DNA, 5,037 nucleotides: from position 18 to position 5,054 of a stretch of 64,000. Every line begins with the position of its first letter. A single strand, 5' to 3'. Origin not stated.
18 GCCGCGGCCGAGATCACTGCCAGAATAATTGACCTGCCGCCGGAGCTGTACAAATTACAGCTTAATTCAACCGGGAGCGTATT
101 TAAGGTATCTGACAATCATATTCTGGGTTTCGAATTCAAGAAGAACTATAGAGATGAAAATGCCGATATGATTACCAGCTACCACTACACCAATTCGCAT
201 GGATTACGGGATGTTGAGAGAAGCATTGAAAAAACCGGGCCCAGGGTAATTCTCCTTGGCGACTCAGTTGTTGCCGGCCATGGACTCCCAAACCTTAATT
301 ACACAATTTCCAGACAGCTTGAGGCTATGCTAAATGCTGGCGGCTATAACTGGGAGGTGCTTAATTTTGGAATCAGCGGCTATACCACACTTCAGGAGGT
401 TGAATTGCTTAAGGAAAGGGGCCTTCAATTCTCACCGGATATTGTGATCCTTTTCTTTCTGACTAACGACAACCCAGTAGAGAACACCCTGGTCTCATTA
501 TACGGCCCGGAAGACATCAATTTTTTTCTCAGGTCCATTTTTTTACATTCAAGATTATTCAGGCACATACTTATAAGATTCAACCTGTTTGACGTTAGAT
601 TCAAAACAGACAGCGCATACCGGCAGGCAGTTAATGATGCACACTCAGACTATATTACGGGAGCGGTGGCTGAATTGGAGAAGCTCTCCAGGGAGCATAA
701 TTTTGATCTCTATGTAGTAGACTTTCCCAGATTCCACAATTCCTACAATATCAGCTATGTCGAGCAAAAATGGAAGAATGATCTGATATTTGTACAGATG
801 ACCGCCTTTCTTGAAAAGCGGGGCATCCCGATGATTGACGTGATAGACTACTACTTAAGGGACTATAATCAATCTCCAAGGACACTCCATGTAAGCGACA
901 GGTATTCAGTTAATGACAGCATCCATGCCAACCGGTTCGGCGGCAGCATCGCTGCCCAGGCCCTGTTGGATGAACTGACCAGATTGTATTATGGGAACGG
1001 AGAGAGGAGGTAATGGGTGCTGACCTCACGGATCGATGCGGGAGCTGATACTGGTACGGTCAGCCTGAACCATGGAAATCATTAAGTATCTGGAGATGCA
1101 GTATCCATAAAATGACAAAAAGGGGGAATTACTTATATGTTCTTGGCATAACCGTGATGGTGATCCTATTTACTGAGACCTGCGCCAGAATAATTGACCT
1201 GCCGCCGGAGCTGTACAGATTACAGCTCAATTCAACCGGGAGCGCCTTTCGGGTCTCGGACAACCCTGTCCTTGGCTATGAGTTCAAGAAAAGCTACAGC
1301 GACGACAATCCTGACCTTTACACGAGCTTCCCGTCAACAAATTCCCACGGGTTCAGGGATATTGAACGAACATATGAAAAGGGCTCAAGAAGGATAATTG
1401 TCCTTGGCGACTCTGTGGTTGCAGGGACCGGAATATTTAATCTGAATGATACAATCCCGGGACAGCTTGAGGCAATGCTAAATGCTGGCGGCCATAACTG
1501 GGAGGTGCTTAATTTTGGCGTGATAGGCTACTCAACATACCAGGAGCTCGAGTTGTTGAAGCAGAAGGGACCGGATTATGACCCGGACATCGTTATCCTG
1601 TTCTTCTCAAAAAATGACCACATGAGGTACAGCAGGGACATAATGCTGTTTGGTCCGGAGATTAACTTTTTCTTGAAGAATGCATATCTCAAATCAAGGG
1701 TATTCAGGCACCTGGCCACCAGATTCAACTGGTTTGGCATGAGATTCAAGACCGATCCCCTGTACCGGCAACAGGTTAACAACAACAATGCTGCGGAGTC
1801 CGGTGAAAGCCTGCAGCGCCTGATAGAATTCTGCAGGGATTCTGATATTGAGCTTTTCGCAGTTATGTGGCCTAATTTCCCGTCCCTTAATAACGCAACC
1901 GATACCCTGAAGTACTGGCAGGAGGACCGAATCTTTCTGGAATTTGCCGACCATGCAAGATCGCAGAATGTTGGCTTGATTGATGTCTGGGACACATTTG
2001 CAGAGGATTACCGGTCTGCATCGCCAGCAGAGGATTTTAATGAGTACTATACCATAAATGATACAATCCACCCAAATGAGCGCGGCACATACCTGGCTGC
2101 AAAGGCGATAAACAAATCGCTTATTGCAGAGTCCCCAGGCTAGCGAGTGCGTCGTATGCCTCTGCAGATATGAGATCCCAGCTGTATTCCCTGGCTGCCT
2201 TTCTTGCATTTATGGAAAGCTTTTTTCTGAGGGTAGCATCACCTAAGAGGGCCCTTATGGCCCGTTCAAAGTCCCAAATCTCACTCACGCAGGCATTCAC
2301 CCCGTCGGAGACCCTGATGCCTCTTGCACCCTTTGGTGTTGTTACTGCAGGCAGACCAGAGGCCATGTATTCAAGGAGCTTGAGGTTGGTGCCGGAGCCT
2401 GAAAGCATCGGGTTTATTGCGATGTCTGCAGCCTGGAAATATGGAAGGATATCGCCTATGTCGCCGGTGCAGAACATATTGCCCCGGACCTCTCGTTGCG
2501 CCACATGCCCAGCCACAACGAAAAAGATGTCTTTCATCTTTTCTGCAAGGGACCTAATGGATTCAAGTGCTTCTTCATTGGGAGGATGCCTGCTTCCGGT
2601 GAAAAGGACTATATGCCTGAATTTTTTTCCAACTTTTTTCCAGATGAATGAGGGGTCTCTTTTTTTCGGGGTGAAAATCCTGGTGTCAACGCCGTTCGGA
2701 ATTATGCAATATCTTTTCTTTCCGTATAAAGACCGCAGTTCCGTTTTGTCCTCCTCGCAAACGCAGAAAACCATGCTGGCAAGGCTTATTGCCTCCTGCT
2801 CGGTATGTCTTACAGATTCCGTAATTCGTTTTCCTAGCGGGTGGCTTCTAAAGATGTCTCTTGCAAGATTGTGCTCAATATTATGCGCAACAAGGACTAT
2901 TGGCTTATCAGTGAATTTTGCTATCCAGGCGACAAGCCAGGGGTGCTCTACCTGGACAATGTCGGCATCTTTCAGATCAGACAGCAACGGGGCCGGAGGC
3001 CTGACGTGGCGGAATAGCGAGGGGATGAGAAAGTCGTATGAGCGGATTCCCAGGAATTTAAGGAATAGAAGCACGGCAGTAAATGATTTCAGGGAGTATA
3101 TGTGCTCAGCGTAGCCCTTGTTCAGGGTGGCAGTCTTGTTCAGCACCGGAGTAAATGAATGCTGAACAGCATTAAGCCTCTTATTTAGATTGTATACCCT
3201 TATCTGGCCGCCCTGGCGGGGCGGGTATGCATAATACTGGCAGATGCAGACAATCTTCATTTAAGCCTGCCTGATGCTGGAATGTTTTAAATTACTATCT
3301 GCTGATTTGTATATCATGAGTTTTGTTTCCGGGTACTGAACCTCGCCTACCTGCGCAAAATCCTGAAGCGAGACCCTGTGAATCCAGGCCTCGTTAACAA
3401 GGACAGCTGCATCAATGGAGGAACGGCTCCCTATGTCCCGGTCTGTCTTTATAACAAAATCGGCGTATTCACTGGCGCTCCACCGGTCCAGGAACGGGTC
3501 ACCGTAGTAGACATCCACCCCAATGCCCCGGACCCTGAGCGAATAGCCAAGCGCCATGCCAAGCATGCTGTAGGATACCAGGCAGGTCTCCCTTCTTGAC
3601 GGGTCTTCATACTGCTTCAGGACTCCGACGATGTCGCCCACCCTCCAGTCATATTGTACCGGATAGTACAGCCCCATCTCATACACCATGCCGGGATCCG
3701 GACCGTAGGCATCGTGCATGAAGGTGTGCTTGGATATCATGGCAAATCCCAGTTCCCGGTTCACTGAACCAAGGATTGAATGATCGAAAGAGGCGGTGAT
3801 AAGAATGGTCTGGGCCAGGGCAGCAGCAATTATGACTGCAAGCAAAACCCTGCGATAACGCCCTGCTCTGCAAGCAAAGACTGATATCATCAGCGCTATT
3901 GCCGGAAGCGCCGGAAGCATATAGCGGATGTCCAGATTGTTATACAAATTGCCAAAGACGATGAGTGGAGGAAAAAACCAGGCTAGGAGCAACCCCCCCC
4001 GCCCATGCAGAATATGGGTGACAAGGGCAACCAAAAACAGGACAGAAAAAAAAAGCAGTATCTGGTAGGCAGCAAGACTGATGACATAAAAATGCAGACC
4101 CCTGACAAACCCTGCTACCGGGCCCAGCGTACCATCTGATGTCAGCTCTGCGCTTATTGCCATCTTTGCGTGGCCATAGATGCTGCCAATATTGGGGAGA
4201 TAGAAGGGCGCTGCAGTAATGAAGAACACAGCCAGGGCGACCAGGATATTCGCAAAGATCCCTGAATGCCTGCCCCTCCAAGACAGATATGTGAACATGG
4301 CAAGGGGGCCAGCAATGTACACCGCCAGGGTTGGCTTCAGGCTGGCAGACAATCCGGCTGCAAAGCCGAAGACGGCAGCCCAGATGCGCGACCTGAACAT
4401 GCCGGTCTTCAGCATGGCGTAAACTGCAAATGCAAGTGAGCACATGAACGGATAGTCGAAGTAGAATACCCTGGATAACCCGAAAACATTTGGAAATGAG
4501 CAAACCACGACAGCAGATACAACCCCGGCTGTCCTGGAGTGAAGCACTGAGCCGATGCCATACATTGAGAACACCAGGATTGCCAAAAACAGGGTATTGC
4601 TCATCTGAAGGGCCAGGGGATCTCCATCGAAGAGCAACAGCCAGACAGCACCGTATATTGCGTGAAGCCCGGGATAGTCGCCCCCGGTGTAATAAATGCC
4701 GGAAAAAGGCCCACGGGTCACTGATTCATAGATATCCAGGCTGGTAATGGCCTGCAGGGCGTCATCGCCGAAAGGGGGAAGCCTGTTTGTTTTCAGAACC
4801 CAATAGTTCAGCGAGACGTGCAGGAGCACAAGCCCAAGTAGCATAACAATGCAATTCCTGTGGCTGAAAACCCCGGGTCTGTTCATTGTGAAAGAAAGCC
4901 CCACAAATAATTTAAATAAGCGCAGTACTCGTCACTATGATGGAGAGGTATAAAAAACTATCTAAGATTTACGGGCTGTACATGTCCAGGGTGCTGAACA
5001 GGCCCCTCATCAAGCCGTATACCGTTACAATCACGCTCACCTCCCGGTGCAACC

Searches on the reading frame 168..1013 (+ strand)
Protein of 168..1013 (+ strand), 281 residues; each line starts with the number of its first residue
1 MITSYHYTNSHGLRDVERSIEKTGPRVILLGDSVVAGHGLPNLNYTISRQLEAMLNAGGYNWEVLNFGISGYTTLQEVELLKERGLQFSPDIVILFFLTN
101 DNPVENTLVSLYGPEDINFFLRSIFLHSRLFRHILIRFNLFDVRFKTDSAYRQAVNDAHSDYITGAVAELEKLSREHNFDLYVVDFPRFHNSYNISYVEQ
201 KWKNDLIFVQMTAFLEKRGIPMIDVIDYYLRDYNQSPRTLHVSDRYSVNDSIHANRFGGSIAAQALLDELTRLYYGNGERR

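Call 16: search_protein_families(library=pfam, max_evalue=0.00001, proteins=[window:168-1013:+])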
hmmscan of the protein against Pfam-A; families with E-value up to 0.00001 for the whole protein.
window:168-1013:+ (281 aa): 2 families
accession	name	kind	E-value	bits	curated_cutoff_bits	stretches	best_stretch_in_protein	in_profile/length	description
PF13472.12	Lipase_GDSL_2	-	4.6e-11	44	32.9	1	29-161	1-99/178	GDSL-like Lipase/Acylhydrolase family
PF00657.28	Lipase_GDSL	-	4.8e-07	30.6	23.6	1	27-102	1-89/208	GDSL-like Lipase/Acylhydrolase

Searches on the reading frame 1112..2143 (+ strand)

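Call 16: search_protein_families(library=pfam, max_evalue=0.00001, proteins=[window:1112-2143:+])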
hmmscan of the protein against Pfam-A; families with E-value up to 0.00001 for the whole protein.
window:1112-2143:+ (343 aa): 2 families
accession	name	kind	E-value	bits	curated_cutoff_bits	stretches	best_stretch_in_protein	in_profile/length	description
PF13472.12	Lipase_GDSL_2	-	2.5e-15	57.8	32.9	1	97-325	1-175/178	GDSL-like Lipase/Acylhydrolase family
PF00657.28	Lipase_GDSL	-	4.9e-07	30.5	23.6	0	95-333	1-208/208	GDSL-like Lipase/Acylhydrolase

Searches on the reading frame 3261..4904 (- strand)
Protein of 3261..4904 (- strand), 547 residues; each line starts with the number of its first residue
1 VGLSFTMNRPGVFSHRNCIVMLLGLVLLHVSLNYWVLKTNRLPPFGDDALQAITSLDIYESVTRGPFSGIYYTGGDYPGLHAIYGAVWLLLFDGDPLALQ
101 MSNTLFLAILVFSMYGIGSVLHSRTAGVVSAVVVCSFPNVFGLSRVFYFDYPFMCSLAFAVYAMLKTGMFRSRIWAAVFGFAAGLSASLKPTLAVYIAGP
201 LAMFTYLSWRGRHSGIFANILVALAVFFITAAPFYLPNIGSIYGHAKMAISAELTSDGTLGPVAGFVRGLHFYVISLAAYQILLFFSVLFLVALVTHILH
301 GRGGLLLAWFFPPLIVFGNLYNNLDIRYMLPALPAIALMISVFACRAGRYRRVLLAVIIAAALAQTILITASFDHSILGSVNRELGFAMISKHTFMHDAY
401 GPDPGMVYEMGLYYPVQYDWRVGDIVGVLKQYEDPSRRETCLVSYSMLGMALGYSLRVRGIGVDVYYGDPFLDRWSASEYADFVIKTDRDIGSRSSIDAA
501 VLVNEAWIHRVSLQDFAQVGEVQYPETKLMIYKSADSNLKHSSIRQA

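Call 16: search_protein_families(library=pfam, max_evalue=0.00001, proteins=[window:3261-4904:-])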
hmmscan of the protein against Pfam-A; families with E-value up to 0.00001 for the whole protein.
window:3261-4904:- (547 aa): 1 family
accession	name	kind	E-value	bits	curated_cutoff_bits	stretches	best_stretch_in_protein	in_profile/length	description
PF13231.12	PMT_2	-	4.9e-07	30.5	26.1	1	86-230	11-153/160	Dolichyl-phosphate-mannose-protein mannosyltransferase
